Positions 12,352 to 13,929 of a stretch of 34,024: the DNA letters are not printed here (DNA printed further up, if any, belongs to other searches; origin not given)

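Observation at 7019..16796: Nine-gene, gap-free minus-strand array joins PilN/PilO, an LPXTG stalk protein, three GT-C glycosyltransferases, a cyclase-fold hydrolase and a flavoprotein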

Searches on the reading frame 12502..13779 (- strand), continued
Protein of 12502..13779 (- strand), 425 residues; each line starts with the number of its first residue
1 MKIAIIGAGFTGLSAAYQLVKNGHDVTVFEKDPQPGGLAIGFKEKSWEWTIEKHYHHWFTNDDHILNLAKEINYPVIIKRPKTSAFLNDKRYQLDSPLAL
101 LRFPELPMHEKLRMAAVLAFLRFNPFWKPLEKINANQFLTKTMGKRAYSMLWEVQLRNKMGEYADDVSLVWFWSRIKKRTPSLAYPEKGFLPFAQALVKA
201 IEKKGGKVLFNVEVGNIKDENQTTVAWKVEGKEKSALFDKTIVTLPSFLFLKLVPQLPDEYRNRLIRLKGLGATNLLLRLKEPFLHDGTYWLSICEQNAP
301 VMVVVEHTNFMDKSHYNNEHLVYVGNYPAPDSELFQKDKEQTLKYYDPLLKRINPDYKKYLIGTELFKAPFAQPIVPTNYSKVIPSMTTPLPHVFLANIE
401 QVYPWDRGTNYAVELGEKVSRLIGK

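Call 14: find_related_loci(query=A1, collection=genome_contigs, flank=10000)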
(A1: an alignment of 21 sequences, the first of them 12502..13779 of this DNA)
Query A1 (425 aa) in genome_contigs; peptide patterns used: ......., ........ (x = any residue, [..] = any of these).
599 stretches matched a pattern (row limit reached: there are more); 597 encode a relative of the query (tblastn E <= 1e-3); the best 80 are kept; 80 distinct loci.
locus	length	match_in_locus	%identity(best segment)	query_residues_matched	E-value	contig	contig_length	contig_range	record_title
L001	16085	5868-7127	71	1-420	0e+0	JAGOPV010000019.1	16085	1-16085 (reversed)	MAG: Candidatus Levyibacteriota bacterium isolate Gw_Eff_bin_218 Gw_Eff_8059_length_16085_cov_9.828111, whole genome sho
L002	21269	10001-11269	70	1-423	0e+0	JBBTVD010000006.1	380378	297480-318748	MAG: Patescibacteria group bacterium isolate H14-bin010_1 H14_bin010_1_000000000006, whole genome shotgun sequence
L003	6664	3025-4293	66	1-423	0e+0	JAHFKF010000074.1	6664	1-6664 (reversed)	MAG: Candidatus Levyibacteriota bacterium isolate nzgw403 NODE_10443_length_6665_cov_3.661216, whole genome shotgun sequ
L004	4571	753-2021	65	1-423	0e+0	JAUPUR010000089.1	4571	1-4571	MAG: Patescibacteria group bacterium isolate erpe_2018_sw_18hr_WHONDRS-SW48-000091_B_bin.71 scaffold_687529, whole genom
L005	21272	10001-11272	64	1-423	0e+0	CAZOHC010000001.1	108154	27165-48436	MAG TPA_asm: uncultured Gammaproteobacteria bacterium isolate SRP144015_co1_130 genome assembly, contig: NODE_94_length_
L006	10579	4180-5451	64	1-423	0e+0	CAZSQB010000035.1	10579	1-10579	MAG TPA_asm: uncultured Gammaproteobacteria bacterium isolate SRP269290_co3_983 genome assembly, contig: NODE_7913_lengt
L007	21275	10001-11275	65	1-423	0e+0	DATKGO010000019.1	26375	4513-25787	MAG TPA_asm: Patescibacteria group bacterium isolate SMAG_U14553 k141_156972, whole genome shotgun sequence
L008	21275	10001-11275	62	1-425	0e+0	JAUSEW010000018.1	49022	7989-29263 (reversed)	MAG: Candidatus Levyibacteriota bacterium isolate E14_maxbin.252 E14_k141_1211168, whole genome shotgun sequence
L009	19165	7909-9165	62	1-423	0e+0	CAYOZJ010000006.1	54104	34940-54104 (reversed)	MAG TPA_asm: uncultured Gammaproteobacteria bacterium isolate SRP200132_co1_666 genome assembly, contig: NODE_938_length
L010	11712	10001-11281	63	1-425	0e+0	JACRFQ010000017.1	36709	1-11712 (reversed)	MAG: Candidatus Levyibacteriota bacterium isolate NC_groundwater_1729_Pr3_B-0.1um_34_132 SR-2_scaffold_141_811693, whole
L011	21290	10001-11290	62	1-423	0e+0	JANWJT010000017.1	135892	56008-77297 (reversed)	MAG: Candidatus Microgenomates bacterium isolate CRAIB_MAG74 c_000000092508, whole genome shotgun sequence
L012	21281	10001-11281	63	1-425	0e+0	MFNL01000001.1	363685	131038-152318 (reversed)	MAG: Candidatus Levybacteria bacterium RIFCSPHIGHO2_01_FULL_37_17 rifcsphigho2_01_scaffold_35, whole genome shotgun sequ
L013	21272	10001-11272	62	1-423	0e+0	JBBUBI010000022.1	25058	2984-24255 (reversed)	MAG: Patescibacteria group bacterium isolate H52-bin033_1 H52_bin033_1_000000000022, whole genome shotgun sequence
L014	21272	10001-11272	62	1-423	0e+0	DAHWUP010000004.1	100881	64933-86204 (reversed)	MAG TPA_asm: Candidatus Levyibacteriota bacterium isolate clean1537 NODE_4_length_100881_cov_9.691441, whole genome shot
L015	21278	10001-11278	63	1-423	2e-180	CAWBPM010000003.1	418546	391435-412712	MAG: Candidatus Levybacteria bacterium isolate MFD01476.bin.1.72 genome assembly, contig: contig_44256, whole genome sho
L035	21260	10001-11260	52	1-422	4e-150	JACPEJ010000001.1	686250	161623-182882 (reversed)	MAG: Candidatus Blackburnbacteria bacterium isolate NC_groundwater_332_Ag_B-0.1um_41_18 GD18-4_B1_scaffold_152758, whole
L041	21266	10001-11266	50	1-425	8e-139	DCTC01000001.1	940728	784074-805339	MAG TPA_asm: Candidatus Roizmanbacteria bacterium UBA1450 UBA1450_contig_1166, whole genome shotgun sequence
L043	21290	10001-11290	63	1-423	0e+0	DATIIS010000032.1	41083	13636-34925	MAG TPA_asm: Candidatus Saccharimonadales bacterium isolate SMAG_U15671 k141_706274, whole genome shotgun sequence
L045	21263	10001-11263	49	1-423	2e-131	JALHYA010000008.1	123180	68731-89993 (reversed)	MAG: Patescibacteria group bacterium isolate PFL142 seq_1300431, whole genome shotgun sequence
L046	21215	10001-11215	48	1-423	1e-126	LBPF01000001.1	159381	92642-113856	MAG: Candidatus Woesebacteria bacterium GW2011_GWB1_33_38 UR44_C0001, whole genome shotgun sequence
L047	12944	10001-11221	45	1-425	1e-125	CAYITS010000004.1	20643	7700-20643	MAG TPA_asm: uncultured Gammaproteobacteria bacterium isolate ERP119705_co3_637 genome assembly, contig: NODE_2950_lengt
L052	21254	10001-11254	46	1-422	9e-120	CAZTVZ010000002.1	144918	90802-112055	MAG TPA_asm: uncultured Gammaproteobacteria bacterium isolate binchicken_co27_378 genome assembly, contig: NODE_144_leng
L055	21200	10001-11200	45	1-423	4e-117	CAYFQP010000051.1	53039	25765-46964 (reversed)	MAG TPA_asm: uncultured Gammaproteobacteria bacterium isolate ERP108616_co1_137 genome assembly, contig: k119_396844, wh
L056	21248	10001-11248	56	8-423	6e-165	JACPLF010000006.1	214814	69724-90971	MAG: Candidatus Levyibacteriota bacterium isolate NC_groundwater_514_Ag_S-0.1um_37_12 S35_SO-1_scaffold_96964, whole gen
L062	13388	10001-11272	41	1-423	2e-113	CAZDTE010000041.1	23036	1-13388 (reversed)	MAG TPA_asm: uncultured Ardenticatenales bacterium isolate binchicken_co275_99 genome assembly, contig: NODE_2751_length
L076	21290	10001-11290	41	1-421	1e-108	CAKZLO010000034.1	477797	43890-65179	MAG TPA_asm: uncultured Ardenticatenia bacterium isolate SRR5214706_bin.41_CONCOCT_v1.1_MAG genome assembly, contig: ERZ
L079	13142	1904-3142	43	1-425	5e-108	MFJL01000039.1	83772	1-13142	MAG: Candidatus Gottesmanbacteria bacterium RIFCSPHIGHO2_02_FULL_39_11 rifcsphigho2_02_scaffold_727, whole genome shotgu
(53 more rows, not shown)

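Call 17: search_solved_structures(query=A1, max_evalue=0.001)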
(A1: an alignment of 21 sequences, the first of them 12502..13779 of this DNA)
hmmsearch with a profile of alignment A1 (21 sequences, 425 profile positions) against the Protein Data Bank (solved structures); distinct sequences matched with E-value up to 0.001: 64 (the best 60 are shown).
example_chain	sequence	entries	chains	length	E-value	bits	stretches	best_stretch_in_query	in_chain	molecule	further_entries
1f8r_A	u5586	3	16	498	1.1e-12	50.5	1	3-49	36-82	L-AMINO ACID OXIDASE | L-amino-acid oxidase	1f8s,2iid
5ts5_A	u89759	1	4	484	2.9e-12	49.2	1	2-49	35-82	Amine oxidase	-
4e0v_A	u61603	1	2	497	2.9e-12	49.2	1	2-49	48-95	L-amino-acid oxidase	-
1reo_A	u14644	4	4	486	1.9e-11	46.5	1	3-49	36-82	AHPLAAO | L-amino acid oxidase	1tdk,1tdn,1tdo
3kve_A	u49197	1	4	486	5.1e-11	45.1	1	3-49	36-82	L-amino acid oxidase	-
5z2g_A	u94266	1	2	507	1.6e-09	40.2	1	3-51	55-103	L-amino acid oxidase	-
3nrn_A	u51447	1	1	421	5.6e-09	38.4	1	1-242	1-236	uncharacterized protein PF1083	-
9t73_B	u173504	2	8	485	6.8e-08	34.8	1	2-52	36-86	Tetrapodal ancestor of L-amino acid oxidases: I224A-Q225H-P361-PREGA-L367 bound to phenyla | Tetrapodal ancestor of L-amino acid oxidase: I224A-Q225H-P361-PREGA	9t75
5mog_A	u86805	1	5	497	6.9e-08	34.8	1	2-148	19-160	Phytoene dehydrogenase, chloroplastic/chromoplastic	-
9rvj_A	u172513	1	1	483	7.4e-08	34.7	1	2-142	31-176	Tetrapodal ancestor of L-amino acid oxidase: Q225H - W377I double mutant with phenylalanin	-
9rum_A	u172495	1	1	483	7.6e-08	34.7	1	2-285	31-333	Tetrapodal ancestor of L-amino acid oxidase: Q225A mutant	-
9qs1_A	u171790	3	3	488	7.8e-08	34.6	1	2-285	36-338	Tetrapodal ancestor of L-amino acis oxidases | Tetrapodal ancestor of L-amino acid oxidases | Tetrapodal ancestor of L-amino acid oxidases co-crystallised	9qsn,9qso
9run_A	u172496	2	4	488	7.8e-08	34.6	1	2-285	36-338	Tetrapodal ancestor of L-amino acid oxidase: Q225H-W377I double mutant | Tetrapodal ancestor of L-amino acid oxidases: W377I mutant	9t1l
9rvh_A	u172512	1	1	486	8.5e-08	34.5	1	2-142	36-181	Tetrapodal ancestor of L-amino acid oxidase: Q225A-Loop (P361-PREGA-L367) mutant with phen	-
2jae_A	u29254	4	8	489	9.3e-08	34.4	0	3-38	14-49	L-AMINO ACID OXIDASE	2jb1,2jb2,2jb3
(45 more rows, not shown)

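Call 23: search_protein_families(library=pfam, proteins=[L035:2248-3564:+, L035:3574-4089:+, L035:4244-7543:+, L035:7545-8474:+, L035:8511-9080:+, L035:9127-9975:+, L035:11268-12914:+, L011:11298-12932:+, L011:5147-6817:-, L011:3854-5098:-], max_evalue=0.001)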
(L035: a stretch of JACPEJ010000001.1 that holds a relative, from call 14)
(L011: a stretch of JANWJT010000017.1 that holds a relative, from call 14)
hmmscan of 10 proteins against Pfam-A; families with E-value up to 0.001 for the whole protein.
L035:2248-3564:+ (438 aa): 0 families

L035:3574-4089:+ (171 aa): 0 families

L035:4244-7543:+ (1099 aa): 3 families
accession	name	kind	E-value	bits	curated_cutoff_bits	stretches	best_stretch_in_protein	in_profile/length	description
PF00082.27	Peptidase_S8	-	5.8e-64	216.6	21.8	1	228-472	2-288/288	Subtilase family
PF13517.12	FG-GAP_3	-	6.2e-14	52.8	26.9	1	762-824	1-61/61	FG-GAP-like repeat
PF01839.29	FG-GAP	-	3.9e-09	36.6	22.1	0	760-777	7-24/37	FG-GAP repeat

L035:7545-8474:+ (309 aa): 1 family
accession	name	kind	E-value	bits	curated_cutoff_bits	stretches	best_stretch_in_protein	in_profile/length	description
PF00404.24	Dockerin_1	-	0.00095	19.8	22.9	0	251-296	2-50/57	Dockerin type I domain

L035:8511-9080:+ (189 aa): 1 family
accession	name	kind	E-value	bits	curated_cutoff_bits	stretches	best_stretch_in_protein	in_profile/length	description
PF00963.24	Cohesin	-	1.7e-08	35.2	24.1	1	69-179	11-130/139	Cohesin domain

L035:9127-9975:+ (282 aa): 1 family
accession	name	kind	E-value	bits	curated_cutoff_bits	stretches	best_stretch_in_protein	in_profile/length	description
PF00963.24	Cohesin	-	1e-12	48.8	24.1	1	48-164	7-129/139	Cohesin domain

L035:11268-12914:+ (548 aa): 0 families

L011:11298-12932:+ (544 aa): 0 families

L011:5147-6817:- (556 aa): 3 families
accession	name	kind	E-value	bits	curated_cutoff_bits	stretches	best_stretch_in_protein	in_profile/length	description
PF03023.19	MurJ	-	1.4e-65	222.1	27.4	1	49-484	4-435/451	Lipid II flippase MurJ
PF13440.11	Polysacc_synt_3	-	1.8e-09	37.7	23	1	114-356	55-286/293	Polysaccharide biosynthesis protein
PF01554.23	MatE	-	0.00021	21.5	24.9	1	32-179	6-147/161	MatE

L011:3854-5098:- (414 aa): 1 family
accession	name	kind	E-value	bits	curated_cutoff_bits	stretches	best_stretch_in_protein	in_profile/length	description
PF02769.27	AIRS_C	-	5.8e-12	46.5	23.1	1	288-403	57-153/156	AIR synthase related protein, C-terminal domain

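Call 57: search_protein_families(library=pfam, proteins=[L062:8991-10004:+, L062:11406-12710:+, L076:8994-10004:+, L076:11474-12799:+, L076:7272-8936:+, L046:8967-10004:+, L046:11215-12633:+, L045:11263-12060:+, L045:12057-13085:+, L041:11356-12147:+], max_evalue=0.001)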
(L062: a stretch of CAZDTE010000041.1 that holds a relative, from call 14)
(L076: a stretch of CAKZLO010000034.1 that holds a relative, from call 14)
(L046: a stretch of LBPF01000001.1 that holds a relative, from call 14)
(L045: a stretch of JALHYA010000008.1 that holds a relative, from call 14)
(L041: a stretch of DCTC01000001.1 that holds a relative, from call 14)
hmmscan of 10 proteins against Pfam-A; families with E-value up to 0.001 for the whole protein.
L062:8991-10004:+ (337 aa): 1 family
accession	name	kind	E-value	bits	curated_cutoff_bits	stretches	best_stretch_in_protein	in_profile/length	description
PF03706.18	LPG_synthase_TM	-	2.5e-56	191.8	33.4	1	15-314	2-302/302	Lysylphosphatidylglycerol synthase TM region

L062:11406-12710:+ (434 aa): 3 families
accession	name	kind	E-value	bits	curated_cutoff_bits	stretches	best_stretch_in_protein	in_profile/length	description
PF03721.20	UDPG_MGDP_dh_N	-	6e-63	212.2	27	1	3-186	2-186/187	UDP-glucose/GDP-mannose dehydrogenase family, NAD binding domain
PF00984.24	UDPG_MGDP_dh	-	5.6e-38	129.4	25.4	1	201-293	1-93/94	UDP-glucose/GDP-mannose dehydrogenase family, central domain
PF03720.21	UDPG_MGDP_dh_C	-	6.4e-35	120.1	30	1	317-416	2-102/103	UDP-glucose/GDP-mannose dehydrogenase family, UDP binding domain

L076:8994-10004:+ (336 aa): 1 family
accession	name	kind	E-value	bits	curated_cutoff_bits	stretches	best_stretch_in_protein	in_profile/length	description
PF03706.18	LPG_synthase_TM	-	1.2e-53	183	33.4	1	7-307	1-302/302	Lysylphosphatidylglycerol synthase TM region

L076:11474-12799:+ (441 aa): 6 families
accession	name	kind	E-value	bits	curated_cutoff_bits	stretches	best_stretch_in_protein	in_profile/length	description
PF03721.20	UDPG_MGDP_dh_N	-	5.6e-65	218.9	27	1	3-183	2-185/187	UDP-glucose/GDP-mannose dehydrogenase family, NAD binding domain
PF00984.24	UDPG_MGDP_dh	-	9.5e-40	135.1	25.4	1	199-291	1-93/94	UDP-glucose/GDP-mannose dehydrogenase family, central domain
PF03720.21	UDPG_MGDP_dh_C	-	2.7e-36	124.5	30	1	316-416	2-103/103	UDP-glucose/GDP-mannose dehydrogenase family, UDP binding domain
PF02737.24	3HCDH_N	-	3.8e-05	24.1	22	1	3-85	1-86/180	3-hydroxyacyl-CoA dehydrogenase, NAD binding domain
PF01210.29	NAD_Gly3P_dh_N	-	0.00027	21.4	23.1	0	3-156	1-139/158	NAD-dependent glycerol-3-phosphate dehydrogenase N-terminus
PF02558.23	ApbA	-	0.00058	19.9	22.2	0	4-85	1-74/150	Ketopantoate reductase PanE/ApbA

L076:7272-8936:+ (554 aa): 8 families
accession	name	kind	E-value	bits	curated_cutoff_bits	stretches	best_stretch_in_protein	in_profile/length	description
PF01761.26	DHQ_synthase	-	2.6e-45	153.2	24.2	1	266-378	2-114/115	3-dehydroquinate synthase N-terminal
PF24621.2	DHQS_C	-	1.2e-40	139.2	27.6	1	380-515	1-144/144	3-dehydroquinate synthase C-terminal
PF01202.28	SKI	-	3.6e-38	131.6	22.1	1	23-175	1-155/159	Shikimate kinase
PF13238.12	AAA_18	-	3.8e-06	27.8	29.4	1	18-124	2-108/128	AAA domain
PF13685.12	Fe-ADH_2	-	4.2e-05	24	28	1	206-371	2-147/149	Iron-containing alcohol dehydrogenase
PF13189.12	Cytidylate_kin2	-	0.00025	21.7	28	0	21-66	6-51/176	Cytidylate kinase-like family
PF00465.25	Fe-ADH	-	0.00058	19.9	31.3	0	204-318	4-104/168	Iron-containing alcohol dehydrogenase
PF13671.12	AAA_33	-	0.00077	20.2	27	0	18-91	3-78/143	AAA domain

L046:8967-10004:+ (345 aa): 1 family
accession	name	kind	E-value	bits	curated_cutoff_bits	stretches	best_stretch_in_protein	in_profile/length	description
PF13231.12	PMT_2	-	9.9e-05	23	26.1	1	84-160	12-89/160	Dolichyl-phosphate-mannose-protein mannosyltransferase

L046:11215-12633:+ (472 aa): 2 families
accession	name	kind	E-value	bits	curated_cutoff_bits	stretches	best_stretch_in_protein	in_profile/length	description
PF13231.12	PMT_2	-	4.8e-07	30.6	26.1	1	95-202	20-132/160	Dolichyl-phosphate-mannose-protein mannosyltransferase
PF02366.24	PMT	-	7.3e-05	22.9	22.7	1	94-200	80-195/245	Dolichyl-phosphate-mannose-protein mannosyltransferase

L045:11263-12060:+ (265 aa): 2 families
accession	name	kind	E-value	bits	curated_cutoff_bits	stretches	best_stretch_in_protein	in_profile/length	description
PF00535.33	Glycos_transf_2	-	1.2e-19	71.3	23.3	1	4-137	1-144/168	Glycosyl transferase family 2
PF13704.12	Glyco_tranf_2_4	-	2.8e-07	31.4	27.5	1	11-84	2-82/98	Glycosyl transferase family 2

L045:12057-13085:+ (342 aa): 6 families
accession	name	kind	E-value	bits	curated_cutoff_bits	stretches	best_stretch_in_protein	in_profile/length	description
PF00534.26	Glycos_transf_1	-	1.1e-29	103.6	26.4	1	161-316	15-169/172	Glycosyl transferases group 1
PF13692.12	Glyco_trans_1_4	-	4.3e-21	76.1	27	1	163-305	3-142/142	Glycosyl transferases group 1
PF13439.12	Glyco_transf_4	-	5.6e-15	56.2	28.5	1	39-134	71-163/170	Glycosyltransferase Family 4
PF13579.12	Glyco_trans_4_4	-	8.9e-10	39.6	29.7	1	42-132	68-154/158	Glycosyl transferase 4-like domain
PF13524.12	Glyco_trans_1_2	-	9.5e-07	29.3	25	1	226-331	31-141/144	Glycosyl transferase-like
PF20706.3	GT4-conflict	-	5.8e-06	26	26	1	233-329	273-382/385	Family 4 Glycosyltransferase in conflict systems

L041:11356-12147:+ (263 aa): 1 family
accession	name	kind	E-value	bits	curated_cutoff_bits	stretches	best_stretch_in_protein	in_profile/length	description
PF12389.13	Peptidase_M73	-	2.1e-06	28.1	22.5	1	29-116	4-83/196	Camelysin metallo-endopeptidase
